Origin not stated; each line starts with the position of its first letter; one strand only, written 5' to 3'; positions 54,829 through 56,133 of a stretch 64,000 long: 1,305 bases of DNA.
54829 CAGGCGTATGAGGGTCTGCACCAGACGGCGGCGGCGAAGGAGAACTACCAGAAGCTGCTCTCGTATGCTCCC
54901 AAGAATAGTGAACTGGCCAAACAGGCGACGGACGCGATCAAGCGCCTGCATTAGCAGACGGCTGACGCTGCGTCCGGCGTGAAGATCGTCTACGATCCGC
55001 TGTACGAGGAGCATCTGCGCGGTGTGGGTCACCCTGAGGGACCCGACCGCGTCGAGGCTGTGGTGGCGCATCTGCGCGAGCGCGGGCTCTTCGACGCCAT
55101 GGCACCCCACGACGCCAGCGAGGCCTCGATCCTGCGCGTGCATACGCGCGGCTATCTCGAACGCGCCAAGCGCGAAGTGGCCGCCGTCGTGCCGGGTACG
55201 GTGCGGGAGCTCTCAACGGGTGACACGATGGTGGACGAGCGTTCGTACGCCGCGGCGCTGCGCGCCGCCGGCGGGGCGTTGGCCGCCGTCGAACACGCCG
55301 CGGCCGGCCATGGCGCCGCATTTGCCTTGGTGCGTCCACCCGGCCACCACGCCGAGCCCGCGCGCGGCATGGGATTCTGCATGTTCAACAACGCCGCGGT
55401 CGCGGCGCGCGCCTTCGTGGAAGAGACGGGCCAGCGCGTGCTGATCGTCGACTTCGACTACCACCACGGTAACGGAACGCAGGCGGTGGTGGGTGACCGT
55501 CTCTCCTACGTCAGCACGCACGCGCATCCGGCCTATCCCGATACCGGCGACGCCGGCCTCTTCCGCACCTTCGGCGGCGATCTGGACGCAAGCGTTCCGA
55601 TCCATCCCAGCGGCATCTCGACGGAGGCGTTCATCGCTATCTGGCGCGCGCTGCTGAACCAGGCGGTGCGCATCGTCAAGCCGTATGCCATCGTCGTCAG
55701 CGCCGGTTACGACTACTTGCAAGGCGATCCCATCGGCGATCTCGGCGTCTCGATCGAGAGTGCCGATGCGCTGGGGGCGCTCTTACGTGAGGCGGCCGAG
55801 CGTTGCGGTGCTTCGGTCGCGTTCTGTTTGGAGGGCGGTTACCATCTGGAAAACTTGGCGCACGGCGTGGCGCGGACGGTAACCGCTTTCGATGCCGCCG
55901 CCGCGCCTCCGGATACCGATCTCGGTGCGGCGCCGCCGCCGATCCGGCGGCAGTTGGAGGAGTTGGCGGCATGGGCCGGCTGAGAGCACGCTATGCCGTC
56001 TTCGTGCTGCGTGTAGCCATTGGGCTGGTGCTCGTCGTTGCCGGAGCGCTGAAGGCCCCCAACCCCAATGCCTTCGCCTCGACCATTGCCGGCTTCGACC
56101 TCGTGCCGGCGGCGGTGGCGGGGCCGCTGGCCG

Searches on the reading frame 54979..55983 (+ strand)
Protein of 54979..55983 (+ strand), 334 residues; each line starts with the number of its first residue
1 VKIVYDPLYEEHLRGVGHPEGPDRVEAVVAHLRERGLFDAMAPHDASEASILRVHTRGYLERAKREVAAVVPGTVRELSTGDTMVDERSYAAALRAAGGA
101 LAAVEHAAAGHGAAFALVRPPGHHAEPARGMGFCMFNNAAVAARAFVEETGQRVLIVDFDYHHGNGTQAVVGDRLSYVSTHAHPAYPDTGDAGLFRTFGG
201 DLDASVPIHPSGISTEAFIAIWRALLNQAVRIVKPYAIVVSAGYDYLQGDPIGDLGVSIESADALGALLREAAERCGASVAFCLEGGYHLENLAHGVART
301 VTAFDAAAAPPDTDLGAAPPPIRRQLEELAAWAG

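Call 49: search_protein_families(library=pfam, proteins=[window:54979-55983:+], max_evalue=0.00001)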
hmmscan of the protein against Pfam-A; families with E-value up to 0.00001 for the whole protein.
window:54979-55983:+ (334 aa): 1 family
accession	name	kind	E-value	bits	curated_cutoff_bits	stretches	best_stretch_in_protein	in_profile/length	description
PF00850.24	Hist_deacetyl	-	3.2e-69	234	27.9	1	18-302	1-296/298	Histone deacetylase domain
